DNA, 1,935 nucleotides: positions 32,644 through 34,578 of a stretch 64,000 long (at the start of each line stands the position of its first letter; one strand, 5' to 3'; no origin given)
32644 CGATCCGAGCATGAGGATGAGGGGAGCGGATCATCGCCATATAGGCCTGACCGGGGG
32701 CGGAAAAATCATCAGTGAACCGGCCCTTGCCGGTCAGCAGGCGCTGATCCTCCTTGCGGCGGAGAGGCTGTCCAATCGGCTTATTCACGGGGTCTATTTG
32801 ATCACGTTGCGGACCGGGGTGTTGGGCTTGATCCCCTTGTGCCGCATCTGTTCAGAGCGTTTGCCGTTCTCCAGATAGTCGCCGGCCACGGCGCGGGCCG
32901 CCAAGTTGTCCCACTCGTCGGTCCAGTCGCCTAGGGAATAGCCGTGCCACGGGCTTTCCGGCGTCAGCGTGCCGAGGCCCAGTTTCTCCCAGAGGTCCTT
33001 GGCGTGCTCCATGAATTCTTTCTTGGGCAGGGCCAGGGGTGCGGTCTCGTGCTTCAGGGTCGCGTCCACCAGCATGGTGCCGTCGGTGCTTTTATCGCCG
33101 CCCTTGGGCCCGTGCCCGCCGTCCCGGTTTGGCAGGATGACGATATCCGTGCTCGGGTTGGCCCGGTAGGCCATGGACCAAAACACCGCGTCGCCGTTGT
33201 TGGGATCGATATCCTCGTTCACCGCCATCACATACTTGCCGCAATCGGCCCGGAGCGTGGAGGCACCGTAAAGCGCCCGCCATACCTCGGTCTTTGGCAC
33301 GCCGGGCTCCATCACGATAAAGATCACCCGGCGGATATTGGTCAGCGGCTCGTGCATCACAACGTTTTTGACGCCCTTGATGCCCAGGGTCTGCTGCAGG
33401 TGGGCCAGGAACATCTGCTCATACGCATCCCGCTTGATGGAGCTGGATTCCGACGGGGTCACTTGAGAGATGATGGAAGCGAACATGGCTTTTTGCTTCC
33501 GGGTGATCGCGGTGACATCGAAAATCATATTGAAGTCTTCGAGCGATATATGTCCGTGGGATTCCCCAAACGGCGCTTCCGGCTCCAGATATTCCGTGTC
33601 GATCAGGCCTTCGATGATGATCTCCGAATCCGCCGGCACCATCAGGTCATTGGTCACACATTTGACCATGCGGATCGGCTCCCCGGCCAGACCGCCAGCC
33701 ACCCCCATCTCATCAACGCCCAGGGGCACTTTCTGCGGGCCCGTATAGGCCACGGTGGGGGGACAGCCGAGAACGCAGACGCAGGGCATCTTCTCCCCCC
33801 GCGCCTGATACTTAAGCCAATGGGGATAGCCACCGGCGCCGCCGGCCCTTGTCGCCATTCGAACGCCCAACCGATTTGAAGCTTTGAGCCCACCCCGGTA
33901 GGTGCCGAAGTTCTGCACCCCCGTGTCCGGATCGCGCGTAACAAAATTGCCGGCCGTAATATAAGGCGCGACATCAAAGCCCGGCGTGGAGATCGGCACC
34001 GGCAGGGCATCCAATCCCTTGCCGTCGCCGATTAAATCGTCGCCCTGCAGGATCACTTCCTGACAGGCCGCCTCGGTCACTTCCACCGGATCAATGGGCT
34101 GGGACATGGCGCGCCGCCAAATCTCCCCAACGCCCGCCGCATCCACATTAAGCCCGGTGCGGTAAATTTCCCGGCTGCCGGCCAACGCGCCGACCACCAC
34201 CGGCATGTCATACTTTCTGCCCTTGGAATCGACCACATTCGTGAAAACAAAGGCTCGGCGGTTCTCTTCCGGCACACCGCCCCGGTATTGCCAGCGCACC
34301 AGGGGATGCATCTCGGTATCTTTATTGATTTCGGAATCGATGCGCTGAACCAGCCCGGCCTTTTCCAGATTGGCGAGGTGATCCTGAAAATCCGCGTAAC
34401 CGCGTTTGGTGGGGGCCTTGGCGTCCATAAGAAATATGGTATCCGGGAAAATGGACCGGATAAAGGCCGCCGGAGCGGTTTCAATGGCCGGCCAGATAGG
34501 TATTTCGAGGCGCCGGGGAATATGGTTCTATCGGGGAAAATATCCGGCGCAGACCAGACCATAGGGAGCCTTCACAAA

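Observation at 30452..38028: Divergent UbiD / Mo-hydroxylase and ThDP-enzyme / UbiD cluster with none of the usual partner genes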

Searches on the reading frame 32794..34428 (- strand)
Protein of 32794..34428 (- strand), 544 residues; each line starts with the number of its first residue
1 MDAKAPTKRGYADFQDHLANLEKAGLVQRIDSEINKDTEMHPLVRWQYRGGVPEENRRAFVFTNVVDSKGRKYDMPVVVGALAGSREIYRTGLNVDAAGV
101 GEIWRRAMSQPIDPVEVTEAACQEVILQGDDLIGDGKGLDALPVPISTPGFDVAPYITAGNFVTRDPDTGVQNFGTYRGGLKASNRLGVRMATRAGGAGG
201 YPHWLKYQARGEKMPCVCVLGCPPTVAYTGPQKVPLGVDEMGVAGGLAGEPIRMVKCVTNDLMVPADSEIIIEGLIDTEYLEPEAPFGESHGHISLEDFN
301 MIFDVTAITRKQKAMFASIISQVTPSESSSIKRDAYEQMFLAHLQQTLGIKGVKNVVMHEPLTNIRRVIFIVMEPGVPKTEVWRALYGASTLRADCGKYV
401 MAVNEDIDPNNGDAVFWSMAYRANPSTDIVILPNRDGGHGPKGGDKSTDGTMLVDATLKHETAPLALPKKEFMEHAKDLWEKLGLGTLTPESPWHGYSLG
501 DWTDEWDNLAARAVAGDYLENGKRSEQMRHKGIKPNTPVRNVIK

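Call 7: search_protein_families(library=pfam, proteins=[window:32794-34428:-])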
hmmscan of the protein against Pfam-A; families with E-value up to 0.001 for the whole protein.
window:32794-34428:- (544 aa): 3 families
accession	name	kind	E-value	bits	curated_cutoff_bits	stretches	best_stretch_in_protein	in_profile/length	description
PF01977.22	UbiD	-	7.3e-49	166.2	23.3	1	118-320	6-202/206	3-octaprenyl-4-hydroxybenzoate carboxy-lyase Rift-related domain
PF20696.2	UbiD_C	-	4.4e-12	46.5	24.2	1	335-435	6-105/127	3-octaprenyl-4-hydroxybenzoate carboxy-lyase C-terminal domain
PF20695.2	UbiD_N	-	4e-06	27.3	24.3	1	19-100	2-70/78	3-octaprenyl-4-hydroxybenzoate carboxy-lyase N-terminal domain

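Call 8: search_protein_families(library=ncbifam, proteins=[window:32794-34428:-])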
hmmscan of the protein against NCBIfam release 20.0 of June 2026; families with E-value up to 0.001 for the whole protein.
window:32794-34428:- (544 aa): 7 families
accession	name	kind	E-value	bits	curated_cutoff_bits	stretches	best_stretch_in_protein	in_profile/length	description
TIGR00148.1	TIGR00148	subfamily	1.2e-60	205.5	244.85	1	14-457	1-436/438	UbiD family decarboxylase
TIGR03701.1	mena_SCO4490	equivalog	5.4e-50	170.4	495.9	1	110-432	105-414/433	menaquinone biosynthesis decarboxylase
NF008175.0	PRK10922.1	equivalog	1.3e-42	146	788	1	117-435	125-433/497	4-hydroxy-3-polyprenylbenzoate decarboxylase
NF041204.1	VdcC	exception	1.7e-40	138.9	650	1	11-457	1-436/467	non-oxidative hydroxyarylic acid decarboxylases subunit C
TIGR02723.1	phenyl_P_alpha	equivalog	8.6e-35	120.3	564.6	1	25-437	21-418/485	phenylphosphate carboxylase subunit alpha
NF041219.1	BagN_FevL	exception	5e-29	101.1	1000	1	9-322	15-326/502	bagremycin/ferroverdin biosynthesis UbiD family decarboxylase BagN/FevL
TIGR02724.1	phenyl_P_beta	equivalog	1.2e-24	86.5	468.95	1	71-461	50-444/472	phenylphosphate carboxylase subunit beta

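Call 13: find_encoding_contigs(protein=window:32794-34428:-, flank=10000, max_places=6)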
Protein window:32794-34428:- (544 aa): 22 contigs read that carry it; 6 places shown.
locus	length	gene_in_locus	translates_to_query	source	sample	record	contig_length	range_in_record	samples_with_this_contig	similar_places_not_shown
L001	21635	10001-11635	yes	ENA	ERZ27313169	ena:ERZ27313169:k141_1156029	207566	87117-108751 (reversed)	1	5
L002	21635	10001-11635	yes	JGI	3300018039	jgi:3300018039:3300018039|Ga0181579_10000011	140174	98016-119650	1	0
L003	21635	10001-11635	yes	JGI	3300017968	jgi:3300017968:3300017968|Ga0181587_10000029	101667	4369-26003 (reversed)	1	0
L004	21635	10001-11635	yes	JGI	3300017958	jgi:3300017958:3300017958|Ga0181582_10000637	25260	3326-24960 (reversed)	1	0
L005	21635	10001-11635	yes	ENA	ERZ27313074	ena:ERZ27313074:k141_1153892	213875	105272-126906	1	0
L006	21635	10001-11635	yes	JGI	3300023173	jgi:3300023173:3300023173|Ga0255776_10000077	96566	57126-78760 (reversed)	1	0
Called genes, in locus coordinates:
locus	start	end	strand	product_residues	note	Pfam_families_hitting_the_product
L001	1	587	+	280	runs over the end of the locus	PF13578:Methyltransf_24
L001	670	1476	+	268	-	PF02798:GST_N, PF13409:GST_N_2, PF13417:GST_N_3, PF00043:GST_C, PF13410:GST_C_2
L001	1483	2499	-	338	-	PF06089:Asparaginase_II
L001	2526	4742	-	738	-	PF12838:Fer4_7 (weak)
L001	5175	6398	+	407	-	PF00211:Guanylate_cyc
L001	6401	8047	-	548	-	PF01977:UbiD, PF20696:UbiD_C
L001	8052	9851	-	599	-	PF02776:TPP_enzyme_N, PF02775:TPP_enzyme_C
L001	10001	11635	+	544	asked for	PF20695:UbiD_N (weak), PF01977:UbiD, PF20696:UbiD_C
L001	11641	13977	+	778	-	PF01315:Ald_Xan_dh_C, PF02738:MoCoBD_1, PF20256:MoCoBD_2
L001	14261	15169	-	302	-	PF13379:NMT1_2 (faint), PF09084:NMT1 (weak)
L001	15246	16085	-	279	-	PF02668:TauD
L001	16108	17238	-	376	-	-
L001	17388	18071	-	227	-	PF13606:Ank_3 (faint), PF00023:Ank (faint), PF13637:Ank_4 (faint), PF12796:Ank_2 (weak), PF13857:Ank_5 (weak)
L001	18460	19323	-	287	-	PF00288:GHMP_kinases_N, PF08544:GHMP_kinases_C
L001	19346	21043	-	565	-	PF12569:NatA_aux_su (faint), PF25062:ARM_TT21_N (faint), PF00515:TPR_1 (faint), PF07719:TPR_2 (faint), PF09976:TPR_21 (faint), PF13174:TPR_6 (faint), PF13176:TPR_7 (faint), PF13181:TPR_8 (faint), +12 more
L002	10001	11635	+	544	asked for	PF20695:UbiD_N (weak), PF01977:UbiD, PF20696:UbiD_C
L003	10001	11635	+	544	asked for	PF20695:UbiD_N (weak), PF01977:UbiD, PF20696:UbiD_C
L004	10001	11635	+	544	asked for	PF20695:UbiD_N (weak), PF01977:UbiD, PF20696:UbiD_C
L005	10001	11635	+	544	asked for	PF20695:UbiD_N (weak), PF01977:UbiD, PF20696:UbiD_C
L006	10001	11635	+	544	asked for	PF20695:UbiD_N (weak), PF01977:UbiD, PF20696:UbiD_C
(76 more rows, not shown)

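Call 14: find_homologous_proteins(query=window:32794-34428:-)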
Query window:32794-34428:- (544 aa): 8000 proteins with E <= 0.001 among 8000 candidates; the best 120 are listed.
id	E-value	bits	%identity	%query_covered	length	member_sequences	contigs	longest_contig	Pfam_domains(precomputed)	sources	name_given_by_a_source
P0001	0.0e+0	1264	100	100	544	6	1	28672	PF20696.3,PF01977.23,PF20695.3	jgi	-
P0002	0.0e+0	1237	98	100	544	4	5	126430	PF20696.3,PF01977.23,PF20695.3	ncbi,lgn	-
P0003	0.0e+0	1117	87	100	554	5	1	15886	PF20696.3,PF01977.23,PF20695.3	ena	-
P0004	0.0e+0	1109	86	100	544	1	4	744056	PF20696.3,PF01977.23,PF20695.3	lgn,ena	-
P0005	0.0e+0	1073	84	100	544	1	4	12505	PF20696.3,PF01977.23,PF20695.3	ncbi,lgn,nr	ncbi:MAG: UbiD family decarboxylase [Alphaproteobacteria bacterium]|nr:UbiD family decarboxylase [Al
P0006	0.0e+0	1073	84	100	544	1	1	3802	PF20696.3,PF01977.23,PF20695.3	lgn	-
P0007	0.0e+0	1064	83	100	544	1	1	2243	PF20696.3,PF01977.23,PF20695.3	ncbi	-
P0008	0.0e+0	1050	82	100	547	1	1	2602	PF20696.3,PF01977.23,PF20695.3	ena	-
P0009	0.0e+0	1034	80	100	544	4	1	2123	PF20696.3,PF01977.23,PF20695.3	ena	-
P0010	0.0e+0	1023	78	100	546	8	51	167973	PF20696.3,PF01977.23,PF20695.3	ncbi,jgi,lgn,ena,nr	ncbi:MAG: UbiD family decarboxylase [Rhodospirillaceae bacterium]|nr:UbiD family decarboxylase [Rhod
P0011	0.0e+0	1017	80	100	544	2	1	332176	PF20696.3,PF01977.23,PF20695.3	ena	-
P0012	0.0e+0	1012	78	99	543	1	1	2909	PF20696.3,PF01977.23,PF20695.3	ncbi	-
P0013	4.2e-298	1008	78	100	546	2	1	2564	PF20696.3,PF01977.23,PF20695.3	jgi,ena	-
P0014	2.3e-297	1005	77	99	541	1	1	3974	PF20696.3,PF01977.23,PF20695.3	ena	-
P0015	3.2e-297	1005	77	99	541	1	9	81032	PF20696.3,PF01977.23,PF20695.3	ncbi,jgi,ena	jgi:4-hydroxy-3-polyprenylbenzoate decarboxylase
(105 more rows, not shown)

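Call 15: search_solved_structures(query=window:32794-34428:-, show_alignments=2)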
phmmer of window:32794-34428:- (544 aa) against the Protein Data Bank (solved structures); distinct sequences matched with E-value up to 0.001: 40.
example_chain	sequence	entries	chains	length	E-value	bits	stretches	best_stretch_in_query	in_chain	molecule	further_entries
6h6x_B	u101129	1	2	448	9e-36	127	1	68-472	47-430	3-polyprenyl-4-hydroxybenzoate decarboxylase and related decarboxylases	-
2idb_A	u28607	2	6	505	9.2e-36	126.9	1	118-436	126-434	3-octaprenyl-4-hydroxybenzoate carboxy-lyase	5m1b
5m1c_A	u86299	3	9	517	1e-35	126.8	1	118-436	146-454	3-octaprenyl-4-hydroxybenzoate carboxy-lyase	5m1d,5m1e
6h6v_A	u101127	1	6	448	3.1e-35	125.2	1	68-472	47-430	3-polyprenyl-4-hydroxybenzoate decarboxylase and related decarboxylases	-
7pda_A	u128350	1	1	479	2e-29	106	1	102-436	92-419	UbiD family decarboxylase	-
7nf0_A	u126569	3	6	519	1.4e-26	96.6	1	110-316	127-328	Ferulic acid decarboxylase 1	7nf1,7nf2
7ney_A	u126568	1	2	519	5.1e-26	94.8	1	110-316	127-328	Ferulic acid decarboxylase 1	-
9gqr_A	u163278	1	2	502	7.2e-25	91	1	107-315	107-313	decarboxylase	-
6da6_A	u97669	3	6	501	3.2e-23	85.5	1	11-295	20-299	UbiD-like decarboxylase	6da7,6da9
8oed_A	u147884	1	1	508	2e-22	82.9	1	97-488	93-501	Ferulic acid decarboxylase 1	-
7nf3_A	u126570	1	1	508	2.9e-22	82.4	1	54-488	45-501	Ferulic acid decarboxylase 1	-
6r2z_A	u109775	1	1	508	2.9e-22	82.4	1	54-488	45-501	Ferulic acid decarboxylase 1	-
8crd_A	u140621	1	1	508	2.9e-22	82.4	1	98-488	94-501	Ferulic acid decarboxylase 1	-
4za4_A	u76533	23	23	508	3.2e-22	82.2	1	54-488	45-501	Fdc1 | Putative uncharacterized protein An03g06590 | A niger Fdc1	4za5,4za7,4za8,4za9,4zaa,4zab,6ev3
7nf4_A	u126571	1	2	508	3.3e-22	82.2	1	54-488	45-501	Ferulic acid decarboxylase 1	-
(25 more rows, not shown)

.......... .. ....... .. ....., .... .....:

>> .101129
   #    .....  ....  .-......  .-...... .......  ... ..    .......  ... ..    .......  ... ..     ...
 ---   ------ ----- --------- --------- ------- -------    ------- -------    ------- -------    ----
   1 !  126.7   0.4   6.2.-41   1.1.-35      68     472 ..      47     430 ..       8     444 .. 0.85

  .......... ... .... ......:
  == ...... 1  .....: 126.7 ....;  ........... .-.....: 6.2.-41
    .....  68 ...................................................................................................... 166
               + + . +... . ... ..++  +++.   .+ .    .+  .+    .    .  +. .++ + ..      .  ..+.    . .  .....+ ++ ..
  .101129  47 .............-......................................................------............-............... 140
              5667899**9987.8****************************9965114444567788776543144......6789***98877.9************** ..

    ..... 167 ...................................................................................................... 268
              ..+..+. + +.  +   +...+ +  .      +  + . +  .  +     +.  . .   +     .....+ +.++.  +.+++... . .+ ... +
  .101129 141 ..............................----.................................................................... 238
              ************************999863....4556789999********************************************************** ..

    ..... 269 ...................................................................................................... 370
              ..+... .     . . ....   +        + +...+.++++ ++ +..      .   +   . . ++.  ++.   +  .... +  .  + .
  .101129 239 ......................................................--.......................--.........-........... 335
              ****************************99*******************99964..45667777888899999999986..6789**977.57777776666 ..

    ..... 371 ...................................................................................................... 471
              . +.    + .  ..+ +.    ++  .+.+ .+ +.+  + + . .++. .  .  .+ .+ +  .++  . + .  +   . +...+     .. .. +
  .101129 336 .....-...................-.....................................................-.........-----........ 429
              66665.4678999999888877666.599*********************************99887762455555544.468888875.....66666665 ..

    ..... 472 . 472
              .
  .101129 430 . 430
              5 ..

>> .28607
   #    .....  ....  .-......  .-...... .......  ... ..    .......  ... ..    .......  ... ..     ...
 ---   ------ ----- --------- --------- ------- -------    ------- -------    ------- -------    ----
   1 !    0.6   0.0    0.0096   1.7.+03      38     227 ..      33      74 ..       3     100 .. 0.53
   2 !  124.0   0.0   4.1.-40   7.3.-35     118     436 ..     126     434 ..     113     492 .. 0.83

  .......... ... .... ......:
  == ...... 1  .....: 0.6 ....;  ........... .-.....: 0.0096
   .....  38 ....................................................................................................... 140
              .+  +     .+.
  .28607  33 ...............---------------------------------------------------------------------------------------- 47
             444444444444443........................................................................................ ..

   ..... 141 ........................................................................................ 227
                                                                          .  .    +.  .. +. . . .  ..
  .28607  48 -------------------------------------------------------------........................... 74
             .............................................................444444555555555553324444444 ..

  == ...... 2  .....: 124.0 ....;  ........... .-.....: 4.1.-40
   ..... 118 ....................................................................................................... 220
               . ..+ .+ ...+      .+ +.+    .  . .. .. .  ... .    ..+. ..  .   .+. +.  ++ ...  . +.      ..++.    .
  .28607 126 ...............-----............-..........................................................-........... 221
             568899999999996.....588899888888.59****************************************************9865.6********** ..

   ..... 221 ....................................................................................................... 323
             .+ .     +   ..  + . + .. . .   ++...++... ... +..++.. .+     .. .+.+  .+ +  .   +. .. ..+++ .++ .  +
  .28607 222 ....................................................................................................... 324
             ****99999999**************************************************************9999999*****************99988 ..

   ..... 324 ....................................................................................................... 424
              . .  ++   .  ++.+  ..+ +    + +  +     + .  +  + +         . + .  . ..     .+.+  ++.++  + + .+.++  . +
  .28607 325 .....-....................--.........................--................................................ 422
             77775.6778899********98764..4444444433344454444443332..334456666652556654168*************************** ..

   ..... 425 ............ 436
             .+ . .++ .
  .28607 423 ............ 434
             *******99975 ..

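Call 18: find_related_loci(query=A1, collection=genome_contigs, flank=10000)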
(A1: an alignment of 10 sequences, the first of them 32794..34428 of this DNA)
Query A1 (544 aa) in genome_contigs; peptide patterns used: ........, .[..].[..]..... (x = any residue, [..] = any of these).
600 stretches matched a pattern (row limit reached: there are more); 591 encode a relative of the query (tblastn E <= 1e-3); the best 80 are kept; 80 distinct loci.
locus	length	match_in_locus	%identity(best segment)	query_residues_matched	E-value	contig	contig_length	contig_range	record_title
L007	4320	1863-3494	98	1-544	0e+0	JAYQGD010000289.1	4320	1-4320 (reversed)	MAG: Rhodospirillaceae bacterium isolate SD9007_COM_concoct_bins.tsv.163_sub NODE_12619_length_4320_cov_7.026495, whole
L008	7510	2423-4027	69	9-542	0e+0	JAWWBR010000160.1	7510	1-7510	MAG: Alphaproteobacteria bacterium isolate HN16.bin.16 k141_602154_length_7510_cov_12.8122, whole genome shotgun sequenc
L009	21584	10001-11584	68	13-542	0e+0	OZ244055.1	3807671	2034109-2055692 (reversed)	MAG: Alphaproteobacteria bacterium isolate 704cdb66-9897-4ec8-b8cd-f14a69034c9a genome assembly, chromosome: 1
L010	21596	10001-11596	68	13-542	0e+0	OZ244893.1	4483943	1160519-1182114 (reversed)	MAG: Alphaproteobacteria bacterium isolate 8d260e76-c7c9-464a-a4bf-10cd05cc896f genome assembly, chromosome: 1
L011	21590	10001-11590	66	13-542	0e+0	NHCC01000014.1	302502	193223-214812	MAG: Rhodospirillaceae bacterium TMED23 90313, whole genome shotgun sequence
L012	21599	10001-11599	64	8-542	0e+0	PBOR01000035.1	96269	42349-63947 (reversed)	MAG: Rhodospirillaceae bacterium isolate RS386 9634, whole genome shotgun sequence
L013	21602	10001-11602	65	8-541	0e+0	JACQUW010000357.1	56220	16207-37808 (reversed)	MAG: Deltaproteobacteria bacterium isolate NC_groundwater_1447_Ag_S-0.65um_55_23 S_p65_S5_coassembly_k141_4695667, whole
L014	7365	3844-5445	64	11-542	0e+0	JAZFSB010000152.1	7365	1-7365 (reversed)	MAG: Alphaproteobacteria bacterium isolate BS1bin.27 BS1bin.27_152, whole genome shotgun sequence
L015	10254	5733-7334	65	9-541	0e+0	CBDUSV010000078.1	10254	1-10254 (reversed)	MAG TPA_asm: uncultured bacterium isolate SRR22302374_concoct_103 genome assembly, contig: ERZ26661914.4746, whole genom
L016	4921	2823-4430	68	8-542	0e+0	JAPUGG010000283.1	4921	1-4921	MAG: Alphaproteobacteria bacterium isolate A5-S04_155 A5-S04_155_cg283, whole genome shotgun sequence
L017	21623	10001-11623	62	3-542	0e+0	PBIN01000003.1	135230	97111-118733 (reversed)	MAG: Rhodospirillaceae bacterium isolate SP3 140515, whole genome shotgun sequence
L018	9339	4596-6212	63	2-542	0e+0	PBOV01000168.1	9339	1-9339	MAG: Rhodospirillaceae bacterium isolate RS382 TaraRedSea_contig_69528, whole genome shotgun sequence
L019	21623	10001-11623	63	1-542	0e+0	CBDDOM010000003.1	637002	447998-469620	MAG: Alphaproteobacteria bacterium isolate 78d396fd-9330-4943-9dc2-f94f35060de0 genome assembly, contig: contig_3, whole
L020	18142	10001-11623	62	2-543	0e+0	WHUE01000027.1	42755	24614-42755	MAG: Alphaproteobacteria bacterium isolate Dino_bin58 NODE_27_length_42755_cov_10.225995, whole genome shotgun sequence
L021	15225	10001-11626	61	2-542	0e+0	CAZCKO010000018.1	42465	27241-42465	MAG TPA_asm: uncultured Rhodospirillaceae bacterium isolate SRP077602_co4_646 genome assembly, contig: NODE_1325_length_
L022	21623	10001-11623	62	3-542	0e+0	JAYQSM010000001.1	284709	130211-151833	MAG: Rhodospirillaceae bacterium isolate SD3109_NP_metabta_bins_sspec.tsv.257 contig_13361_pilon, whole genome shotgun s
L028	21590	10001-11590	60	13-542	0e+0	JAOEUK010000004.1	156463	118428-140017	Candidatus Puniceispirillum sp. isolate AH-135-F23 AH-135-F23_NODE_4, whole genome shotgun sequence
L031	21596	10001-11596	61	13-544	0e+0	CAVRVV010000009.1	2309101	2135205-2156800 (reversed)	MAG: uncultured Alphaproteobacteria bacterium isolate MFD05513.bin.1.261 genome assembly, contig: contig_5768, whole gen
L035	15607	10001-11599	62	9-540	0e+0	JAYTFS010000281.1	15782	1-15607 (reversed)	MAG: Pseudolabrys sp. isolate GFS_2208 GFS_2208_280, whole genome shotgun sequence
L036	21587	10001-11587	61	13-542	0e+0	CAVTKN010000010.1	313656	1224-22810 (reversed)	MAG: uncultured Alphaproteobacteria bacterium isolate MFD05513.bin.1.202 genome assembly, contig: contig_4043, whole gen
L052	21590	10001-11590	61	13-542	0e+0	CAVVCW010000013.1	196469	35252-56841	MAG: uncultured Alphaproteobacteria bacterium isolate MFD02671.bin.1.139 genome assembly, contig: contig_37632, whole ge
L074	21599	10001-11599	59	9-540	0e+0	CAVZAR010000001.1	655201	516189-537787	MAG: uncultured proteobacterium isolate MFD02416.bin.1.127 genome assembly, contig: contig_1480, whole genome shotgun se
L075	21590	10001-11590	59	13-542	0e+0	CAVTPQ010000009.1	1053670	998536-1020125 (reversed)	MAG: uncultured Alphaproteobacteria bacterium isolate MFD03323.bin.1.108 genome assembly, contig: contig_22861, whole ge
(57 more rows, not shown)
